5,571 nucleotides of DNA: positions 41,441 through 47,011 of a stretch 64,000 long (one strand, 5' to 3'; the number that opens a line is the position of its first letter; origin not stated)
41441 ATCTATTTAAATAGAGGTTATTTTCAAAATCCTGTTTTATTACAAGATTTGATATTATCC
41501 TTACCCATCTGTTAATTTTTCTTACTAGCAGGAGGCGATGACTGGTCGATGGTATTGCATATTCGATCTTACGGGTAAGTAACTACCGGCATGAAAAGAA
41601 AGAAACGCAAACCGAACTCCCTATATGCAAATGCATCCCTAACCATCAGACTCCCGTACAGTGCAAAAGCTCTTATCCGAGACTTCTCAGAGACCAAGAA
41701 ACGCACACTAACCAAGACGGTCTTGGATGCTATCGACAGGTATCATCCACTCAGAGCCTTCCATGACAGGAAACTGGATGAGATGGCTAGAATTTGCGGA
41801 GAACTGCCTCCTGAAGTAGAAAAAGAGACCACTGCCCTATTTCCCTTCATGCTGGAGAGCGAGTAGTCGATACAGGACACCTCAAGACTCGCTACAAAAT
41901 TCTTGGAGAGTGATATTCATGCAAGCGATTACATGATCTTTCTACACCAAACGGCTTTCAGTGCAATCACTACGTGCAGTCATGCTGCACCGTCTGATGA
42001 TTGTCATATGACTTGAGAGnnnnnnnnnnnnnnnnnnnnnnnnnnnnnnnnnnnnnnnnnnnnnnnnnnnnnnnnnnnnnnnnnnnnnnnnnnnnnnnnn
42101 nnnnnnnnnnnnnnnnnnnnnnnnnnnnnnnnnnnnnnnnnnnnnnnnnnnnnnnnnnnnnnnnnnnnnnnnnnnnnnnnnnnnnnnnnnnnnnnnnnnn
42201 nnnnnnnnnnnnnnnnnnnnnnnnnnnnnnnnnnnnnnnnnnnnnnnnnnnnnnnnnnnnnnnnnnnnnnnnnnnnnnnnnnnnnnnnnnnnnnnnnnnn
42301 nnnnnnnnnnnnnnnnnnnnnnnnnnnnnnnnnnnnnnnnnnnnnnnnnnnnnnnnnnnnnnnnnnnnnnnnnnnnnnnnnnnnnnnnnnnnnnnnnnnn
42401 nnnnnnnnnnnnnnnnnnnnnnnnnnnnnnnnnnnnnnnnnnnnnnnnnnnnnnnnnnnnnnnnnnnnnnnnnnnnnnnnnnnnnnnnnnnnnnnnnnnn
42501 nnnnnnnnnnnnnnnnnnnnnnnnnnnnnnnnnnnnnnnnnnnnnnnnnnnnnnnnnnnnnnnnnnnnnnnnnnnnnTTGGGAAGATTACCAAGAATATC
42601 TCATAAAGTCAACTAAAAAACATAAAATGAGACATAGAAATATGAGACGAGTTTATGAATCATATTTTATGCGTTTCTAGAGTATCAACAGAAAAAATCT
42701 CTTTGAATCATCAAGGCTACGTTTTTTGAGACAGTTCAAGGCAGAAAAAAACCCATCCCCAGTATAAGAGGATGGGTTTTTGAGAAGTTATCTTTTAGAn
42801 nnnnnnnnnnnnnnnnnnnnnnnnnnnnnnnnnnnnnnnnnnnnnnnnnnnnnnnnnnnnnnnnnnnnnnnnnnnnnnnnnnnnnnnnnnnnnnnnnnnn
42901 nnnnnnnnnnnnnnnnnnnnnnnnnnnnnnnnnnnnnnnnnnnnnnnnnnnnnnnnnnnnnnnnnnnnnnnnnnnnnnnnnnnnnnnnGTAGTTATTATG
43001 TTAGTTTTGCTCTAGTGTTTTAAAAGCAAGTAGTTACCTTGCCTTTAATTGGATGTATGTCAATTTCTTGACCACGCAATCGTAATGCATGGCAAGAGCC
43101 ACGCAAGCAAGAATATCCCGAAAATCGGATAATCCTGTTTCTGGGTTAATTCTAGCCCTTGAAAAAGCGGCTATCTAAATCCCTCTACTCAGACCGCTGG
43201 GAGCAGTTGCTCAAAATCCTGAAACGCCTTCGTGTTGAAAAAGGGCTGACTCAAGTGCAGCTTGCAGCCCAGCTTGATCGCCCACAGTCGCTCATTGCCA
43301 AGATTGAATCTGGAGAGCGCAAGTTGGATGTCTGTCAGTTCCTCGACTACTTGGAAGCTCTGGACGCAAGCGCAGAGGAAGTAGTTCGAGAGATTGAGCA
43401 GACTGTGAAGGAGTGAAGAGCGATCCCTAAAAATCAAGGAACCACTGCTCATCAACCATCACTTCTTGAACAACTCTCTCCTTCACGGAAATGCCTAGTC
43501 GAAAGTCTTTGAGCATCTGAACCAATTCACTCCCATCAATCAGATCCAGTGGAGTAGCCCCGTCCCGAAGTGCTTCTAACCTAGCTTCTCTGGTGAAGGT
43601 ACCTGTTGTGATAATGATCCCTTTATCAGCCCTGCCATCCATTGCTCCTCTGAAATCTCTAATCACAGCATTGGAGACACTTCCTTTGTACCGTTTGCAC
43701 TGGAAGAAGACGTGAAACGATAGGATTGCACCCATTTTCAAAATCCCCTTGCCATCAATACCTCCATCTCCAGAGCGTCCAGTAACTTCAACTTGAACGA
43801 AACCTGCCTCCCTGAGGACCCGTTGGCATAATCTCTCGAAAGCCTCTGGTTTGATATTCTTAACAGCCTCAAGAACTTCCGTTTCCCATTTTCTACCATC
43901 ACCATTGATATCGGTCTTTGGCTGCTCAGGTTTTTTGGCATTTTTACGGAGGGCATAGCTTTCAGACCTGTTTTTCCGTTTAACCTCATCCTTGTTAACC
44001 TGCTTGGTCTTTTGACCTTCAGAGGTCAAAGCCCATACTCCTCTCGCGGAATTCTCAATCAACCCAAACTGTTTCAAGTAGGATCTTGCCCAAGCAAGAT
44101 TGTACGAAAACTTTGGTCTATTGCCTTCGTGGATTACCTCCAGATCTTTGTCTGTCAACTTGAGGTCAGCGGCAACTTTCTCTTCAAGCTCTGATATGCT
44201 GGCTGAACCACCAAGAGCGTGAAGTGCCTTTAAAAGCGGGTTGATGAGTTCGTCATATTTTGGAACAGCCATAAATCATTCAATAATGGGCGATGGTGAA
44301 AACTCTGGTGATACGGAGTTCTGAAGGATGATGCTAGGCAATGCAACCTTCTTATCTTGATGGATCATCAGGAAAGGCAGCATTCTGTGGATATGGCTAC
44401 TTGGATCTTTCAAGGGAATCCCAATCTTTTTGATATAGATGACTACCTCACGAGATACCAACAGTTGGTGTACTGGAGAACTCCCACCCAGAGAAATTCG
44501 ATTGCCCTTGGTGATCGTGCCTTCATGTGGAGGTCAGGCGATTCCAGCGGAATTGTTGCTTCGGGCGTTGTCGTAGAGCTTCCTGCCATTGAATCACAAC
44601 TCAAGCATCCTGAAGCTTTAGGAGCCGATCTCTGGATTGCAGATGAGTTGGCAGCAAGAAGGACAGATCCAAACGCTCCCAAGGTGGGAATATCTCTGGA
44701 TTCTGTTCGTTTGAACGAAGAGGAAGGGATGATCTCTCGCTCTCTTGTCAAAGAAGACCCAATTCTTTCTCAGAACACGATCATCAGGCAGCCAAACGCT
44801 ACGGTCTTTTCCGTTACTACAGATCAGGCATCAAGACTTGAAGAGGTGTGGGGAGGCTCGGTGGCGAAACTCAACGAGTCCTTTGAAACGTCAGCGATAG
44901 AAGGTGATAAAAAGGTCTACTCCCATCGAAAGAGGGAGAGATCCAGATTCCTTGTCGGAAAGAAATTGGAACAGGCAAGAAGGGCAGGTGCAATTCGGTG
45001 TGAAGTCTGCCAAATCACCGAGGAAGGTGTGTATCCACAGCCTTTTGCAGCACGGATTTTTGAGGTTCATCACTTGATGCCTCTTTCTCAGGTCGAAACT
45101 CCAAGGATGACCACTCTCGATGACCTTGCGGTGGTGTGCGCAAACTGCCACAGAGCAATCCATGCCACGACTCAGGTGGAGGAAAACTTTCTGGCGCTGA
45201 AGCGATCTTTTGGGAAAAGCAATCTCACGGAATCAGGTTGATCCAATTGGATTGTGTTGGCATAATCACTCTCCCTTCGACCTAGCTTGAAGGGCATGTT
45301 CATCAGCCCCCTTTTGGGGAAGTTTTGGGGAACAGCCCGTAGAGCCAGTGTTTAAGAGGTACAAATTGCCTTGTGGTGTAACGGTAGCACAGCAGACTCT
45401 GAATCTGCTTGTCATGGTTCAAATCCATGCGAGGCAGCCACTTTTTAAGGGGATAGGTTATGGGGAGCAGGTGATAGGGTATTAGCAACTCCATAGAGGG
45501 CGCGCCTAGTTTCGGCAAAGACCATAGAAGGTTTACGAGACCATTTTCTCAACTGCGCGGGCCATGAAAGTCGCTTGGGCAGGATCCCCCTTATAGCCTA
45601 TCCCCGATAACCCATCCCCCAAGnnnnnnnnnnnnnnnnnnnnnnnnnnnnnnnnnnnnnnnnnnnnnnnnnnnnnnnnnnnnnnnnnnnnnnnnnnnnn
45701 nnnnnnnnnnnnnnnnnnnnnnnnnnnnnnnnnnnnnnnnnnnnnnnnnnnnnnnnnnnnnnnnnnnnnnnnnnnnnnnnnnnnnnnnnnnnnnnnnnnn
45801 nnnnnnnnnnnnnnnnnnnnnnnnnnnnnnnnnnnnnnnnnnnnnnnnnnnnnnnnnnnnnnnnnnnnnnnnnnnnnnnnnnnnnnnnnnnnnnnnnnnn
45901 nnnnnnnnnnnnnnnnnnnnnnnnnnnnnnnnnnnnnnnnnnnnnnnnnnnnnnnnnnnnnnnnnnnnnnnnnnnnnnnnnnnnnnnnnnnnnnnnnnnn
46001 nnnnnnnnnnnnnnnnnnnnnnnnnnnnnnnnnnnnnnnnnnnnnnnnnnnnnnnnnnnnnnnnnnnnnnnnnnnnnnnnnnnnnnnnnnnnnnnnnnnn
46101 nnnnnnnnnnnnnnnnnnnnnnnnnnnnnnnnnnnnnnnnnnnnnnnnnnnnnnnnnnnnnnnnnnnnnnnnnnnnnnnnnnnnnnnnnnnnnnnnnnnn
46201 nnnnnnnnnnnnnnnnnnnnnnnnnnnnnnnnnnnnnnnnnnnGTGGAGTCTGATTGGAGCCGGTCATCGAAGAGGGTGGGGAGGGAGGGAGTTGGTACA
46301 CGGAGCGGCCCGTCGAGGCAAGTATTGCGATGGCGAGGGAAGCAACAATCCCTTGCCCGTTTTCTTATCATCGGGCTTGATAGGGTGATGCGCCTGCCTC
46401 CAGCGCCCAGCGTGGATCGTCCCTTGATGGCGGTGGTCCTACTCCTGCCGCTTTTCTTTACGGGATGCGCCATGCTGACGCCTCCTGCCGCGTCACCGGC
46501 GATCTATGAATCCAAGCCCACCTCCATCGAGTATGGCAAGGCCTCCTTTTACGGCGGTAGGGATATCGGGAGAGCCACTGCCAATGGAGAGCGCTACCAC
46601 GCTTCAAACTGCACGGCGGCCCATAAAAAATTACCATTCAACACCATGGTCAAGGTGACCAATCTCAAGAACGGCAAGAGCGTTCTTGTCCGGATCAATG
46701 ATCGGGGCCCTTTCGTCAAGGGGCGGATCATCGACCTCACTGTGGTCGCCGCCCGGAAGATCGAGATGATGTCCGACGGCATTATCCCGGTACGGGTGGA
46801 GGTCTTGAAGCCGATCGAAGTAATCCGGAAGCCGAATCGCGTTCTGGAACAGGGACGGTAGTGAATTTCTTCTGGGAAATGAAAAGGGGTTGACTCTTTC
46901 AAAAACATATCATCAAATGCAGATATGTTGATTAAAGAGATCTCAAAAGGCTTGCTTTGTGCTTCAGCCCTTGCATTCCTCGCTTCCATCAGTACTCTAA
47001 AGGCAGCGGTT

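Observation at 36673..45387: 8.7-kb AT-rich integrative island at tRNA-Gln with recombinases, restriction-type genes and two operons of unknown function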

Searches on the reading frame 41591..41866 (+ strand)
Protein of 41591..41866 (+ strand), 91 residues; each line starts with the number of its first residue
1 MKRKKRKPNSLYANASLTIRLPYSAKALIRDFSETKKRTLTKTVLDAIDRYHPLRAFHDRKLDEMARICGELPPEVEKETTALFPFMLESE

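Call 8: search_protein_families(library=pfam, max_evalue=0.1, proteins=[window:41591-41866:+])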
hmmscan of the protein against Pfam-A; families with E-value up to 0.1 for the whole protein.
window:41591-41866:+ (91 aa): 0 families

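Call 10: search_protein_families(library=phrogs, max_evalue=0.01, proteins=[window:41591-41866:+])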
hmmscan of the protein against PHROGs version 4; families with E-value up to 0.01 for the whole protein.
window:41591-41866:+ (91 aa): 0 families

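Call 11: search_protein_families(library=padloc, max_evalue=0.01, proteins=[window:41591-41866:+])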
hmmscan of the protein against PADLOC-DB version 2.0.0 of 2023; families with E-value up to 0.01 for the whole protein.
window:41591-41866:+ (91 aa): 0 families

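Call 12: search_protein_families(library=ncbifam, max_evalue=0.01, proteins=[window:41591-41866:+])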
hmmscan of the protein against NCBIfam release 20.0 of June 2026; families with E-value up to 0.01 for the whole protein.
window:41591-41866:+ (91 aa): 0 families

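Call 114: search_solved_structures(query=A11, max_evalue=10)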
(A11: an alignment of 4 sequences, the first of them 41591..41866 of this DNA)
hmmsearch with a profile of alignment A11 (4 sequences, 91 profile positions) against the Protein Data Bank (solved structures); distinct sequences matched with E-value up to 10: 5.
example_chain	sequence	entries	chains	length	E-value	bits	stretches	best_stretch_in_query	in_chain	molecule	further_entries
6iya_A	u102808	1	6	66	0.018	18.6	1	16-52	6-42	Transcriptional regulator CopG family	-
8ga7_A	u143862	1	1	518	0.043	17.4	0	31-89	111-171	THR5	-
7etr_A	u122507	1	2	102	0.11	16.1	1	16-52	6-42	Transcriptional regulator CopG family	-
3qoq_A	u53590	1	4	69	0.33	14.6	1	1-50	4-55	Alginate and motility regulator Z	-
5xe3_F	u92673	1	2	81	0.58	13.8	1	17-65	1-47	Probable antitoxin MazE4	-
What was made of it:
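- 41591..41866 (+): CopG-like ribbon-helix-helix protein (91 aa). The best PDB profile hits are CopG-family regulators, AmrZ and MazE4, at weak E-values of 0.018-0.58 (call 114).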

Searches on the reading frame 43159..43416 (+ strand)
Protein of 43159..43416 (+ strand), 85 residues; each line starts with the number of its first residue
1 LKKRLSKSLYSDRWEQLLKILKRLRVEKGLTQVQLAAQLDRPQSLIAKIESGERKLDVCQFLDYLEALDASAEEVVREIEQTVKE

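Call 9: search_protein_families(library=pfam, max_evalue=0.1, proteins=[window:43159-43416:+])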
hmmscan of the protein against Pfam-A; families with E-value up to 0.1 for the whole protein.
window:43159-43416:+ (85 aa): 6 families
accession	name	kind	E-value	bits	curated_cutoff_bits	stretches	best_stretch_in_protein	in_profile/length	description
PF13560.12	HTH_31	-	6.6e-09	36.4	27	1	21-75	6-61/64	Helix-turn-helix domain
PF01381.28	HTH_3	-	2e-08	34.6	23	1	21-74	1-54/55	Helix-turn-helix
PF12844.13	HTH_19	-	3e-07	30.7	30.2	1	21-76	4-59/64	Helix-turn-helix domain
PF13412.12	HTH_24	-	0.034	14.2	21.9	1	17-45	5-33/48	Winged helix-turn-helix DNA-binding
PF13413.12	HTH_25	-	0.079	13.2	24.6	1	20-53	1-34/62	Helix-turn-helix domain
PF13744.12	HTH_37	-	0.086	13.1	27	0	16-73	18-76/80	Helix-turn-helix domain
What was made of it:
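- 43159..43416 (+): XRE-family HTH regulator (85 aa, TTG start). Pfam HTH_31 and HTH_3 (call 9).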

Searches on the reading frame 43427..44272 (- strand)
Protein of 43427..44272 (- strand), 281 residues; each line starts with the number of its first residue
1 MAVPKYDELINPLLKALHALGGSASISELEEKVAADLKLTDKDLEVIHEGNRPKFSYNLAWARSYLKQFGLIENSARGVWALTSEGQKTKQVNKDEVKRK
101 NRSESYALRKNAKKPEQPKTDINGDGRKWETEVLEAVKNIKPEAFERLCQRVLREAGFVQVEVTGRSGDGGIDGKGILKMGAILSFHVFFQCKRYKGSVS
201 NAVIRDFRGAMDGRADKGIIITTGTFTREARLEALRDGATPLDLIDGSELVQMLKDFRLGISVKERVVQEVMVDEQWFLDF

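Call 9: search_protein_families(library=pfam, max_evalue=0.1, proteins=[window:43427-44272:-])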
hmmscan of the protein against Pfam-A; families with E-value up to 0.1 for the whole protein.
window:43427-44272:- (281 aa): 4 families
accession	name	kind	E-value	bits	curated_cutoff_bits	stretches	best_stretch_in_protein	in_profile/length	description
PF04471.18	Mrr_cat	-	6.3e-30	104.1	21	1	138-254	2-115/115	Restriction endonuclease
PF14338.12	Mrr_N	-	3e-22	79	29.5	1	6-89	1-84/87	Mrr N-terminal domain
PF22722.2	NA-iREase1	-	5.5e-11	42.8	27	1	145-252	1-106/106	NACHT-associated inactive Restriction Endonuclease 1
PF10356.15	RRG7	-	0.00016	21.6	22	0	144-180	8-45/185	Required for respiratory growth protein 7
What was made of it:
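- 43427..44272 (-): Cargo: Mrr-type (type IV) restriction endonuclease. Mrr_N E 3e-22 and Mrr_cat E 6e-30 (call 9).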

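Call 11: search_protein_families(library=padloc, max_evalue=0.01, proteins=[window:43427-44272:-])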
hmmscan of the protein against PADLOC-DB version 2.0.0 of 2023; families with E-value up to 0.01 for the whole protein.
window:43427-44272:- (281 aa): 10 families
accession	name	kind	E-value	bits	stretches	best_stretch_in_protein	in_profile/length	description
PDLC04796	PDC-S02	-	9e-31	105.2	1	109-279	208-380/390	-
PDLC03657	mREase_IV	-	1.7e-29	101.1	2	130-274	162-310/317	Type IV methyl-directed restriction enzyme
PDLC04806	PDC-S02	-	3.3e-26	90.3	1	128-255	173-301/324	-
PDLC04819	PDC-S02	-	1.9e-13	48.4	1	132-256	186-308/334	-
PDLC03852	LmuA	-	2.6e-07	28.9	1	134-199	12-79/336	-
PDLC03663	mREase_IV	-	3.5e-07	27.3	1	139-260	411-528/544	Type IV methyl-directed restriction enzyme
PDLC03206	mREase_II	-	1.4e-06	25.2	1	147-255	284-397/434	Type II methyl-directed restriction enzyme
PDLC03203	mREase_II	-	0.00057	17.2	1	141-267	253-382/393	Type II methyl-directed restriction enzyme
PDLC02416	Aga_REase-TIR-PNTD1-PNTD2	-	0.0018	15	1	139-228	7-93/572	Class I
PDLC04715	PDC-M58A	-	0.009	14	0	138-223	5-96/154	-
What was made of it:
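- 43427..44272 (-): PADLOC mREase_IV and PDC-S02 (call 11).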

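Call 12: search_protein_families(library=ncbifam, max_evalue=0.01, proteins=[window:43427-44272:-])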
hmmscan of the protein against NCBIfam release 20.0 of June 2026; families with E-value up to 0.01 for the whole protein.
window:43427-44272:- (281 aa): 0 families

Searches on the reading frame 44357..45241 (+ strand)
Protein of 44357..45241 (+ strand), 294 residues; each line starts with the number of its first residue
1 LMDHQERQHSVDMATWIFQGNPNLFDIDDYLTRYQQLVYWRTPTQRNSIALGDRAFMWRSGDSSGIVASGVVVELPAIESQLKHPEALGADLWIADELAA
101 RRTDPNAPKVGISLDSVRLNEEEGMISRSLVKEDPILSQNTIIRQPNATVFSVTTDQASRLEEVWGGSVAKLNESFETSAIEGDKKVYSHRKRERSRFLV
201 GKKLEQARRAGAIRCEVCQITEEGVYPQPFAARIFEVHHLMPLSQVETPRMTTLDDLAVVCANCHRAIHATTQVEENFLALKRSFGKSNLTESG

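Call 9: search_protein_families(library=pfam, max_evalue=0.1, proteins=[window:44357-45241:+])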
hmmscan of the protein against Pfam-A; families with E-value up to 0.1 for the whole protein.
window:44357-45241:+ (294 aa): 2 families
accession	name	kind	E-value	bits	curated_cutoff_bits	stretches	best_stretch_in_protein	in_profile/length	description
PF01878.24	EVE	-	2.6e-07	31.2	23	1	15-162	2-143/145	EVE domain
PF01844.29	HNH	-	2.7e-07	31.1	21.4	1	215-270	1-46/47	HNH endonuclease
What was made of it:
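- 44357..45241 (+): Cargo: EVE-HNH nuclease, predicted to be modification-dependent. EVE E 2.6e-7 and HNH E 2.7e-7 (call 9).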

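Call 10: search_protein_families(library=phrogs, max_evalue=0.01, proteins=[window:44357-45241:+])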
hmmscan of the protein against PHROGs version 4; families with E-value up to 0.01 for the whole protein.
window:44357-45241:+ (294 aa): 10 families
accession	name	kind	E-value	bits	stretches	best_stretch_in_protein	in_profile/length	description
phrog_8048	-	DNA, RNA and nucleotide metabolism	1.6e-06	28.5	1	190-274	155-231/273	HNH endonuclease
phrog_144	-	DNA, RNA and nucleotide metabolism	1.8e-06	28.7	1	187-274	53-138/175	HNH endonuclease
phrog_2255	-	DNA, RNA and nucleotide metabolism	9.1e-06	26.3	1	189-274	89-174/211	HNH endonuclease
phrog_8446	-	DNA, RNA and nucleotide metabolism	9.6e-06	26.4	1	203-272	132-199/211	HNH endonuclease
phrog_119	-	DNA, RNA and nucleotide metabolism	9.9e-06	25.6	1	180-277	173-263/443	HNH endonuclease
phrog_1271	-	DNA, RNA and nucleotide metabolism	2.5e-05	24.8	1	211-278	265-325/361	HNH endonuclease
phrog_740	-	DNA, RNA and nucleotide metabolism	0.0013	18.8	1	202-272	30-88/332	HNH endonuclease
phrog_6050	-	DNA, RNA and nucleotide metabolism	0.003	17.4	1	211-282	310-371/402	HNH endonuclease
phrog_5956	-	DNA, RNA and nucleotide metabolism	0.0057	17.3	1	201-272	48-111/138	HNH endonuclease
phrog_338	-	DNA, RNA and nucleotide metabolism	0.0058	17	1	187-274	177-265/340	HNH endonuclease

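Call 11: search_protein_families(library=padloc, max_evalue=0.01, proteins=[window:44357-45241:+])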
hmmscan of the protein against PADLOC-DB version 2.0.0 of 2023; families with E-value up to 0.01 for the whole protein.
window:44357-45241:+ (294 aa): 1 family
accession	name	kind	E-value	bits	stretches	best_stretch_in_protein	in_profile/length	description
PDLC03656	mREase_IV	-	0.0002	19.2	1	232-276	222-263/277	Type IV methyl-directed restriction enzyme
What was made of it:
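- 44357..45241 (+): PADLOC mREase_IV E 2e-4 (call 11).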

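Call 12: search_protein_families(library=ncbifam, max_evalue=0.01, proteins=[window:44357-45241:+])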
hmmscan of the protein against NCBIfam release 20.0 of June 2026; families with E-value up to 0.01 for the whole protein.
window:44357-45241:+ (294 aa): 0 families

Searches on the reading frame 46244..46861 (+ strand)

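Call 9: search_protein_families(library=pfam, max_evalue=0.1, proteins=[window:46244-46861:+])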
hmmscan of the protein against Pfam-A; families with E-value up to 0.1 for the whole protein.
window:46244-46861:+ (205 aa): 1 family
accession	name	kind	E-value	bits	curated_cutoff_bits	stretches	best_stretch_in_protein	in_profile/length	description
PF03330.24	DPBB_1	-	9.9e-24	83.8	28.8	1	98-185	4-83/83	Lytic transglycolase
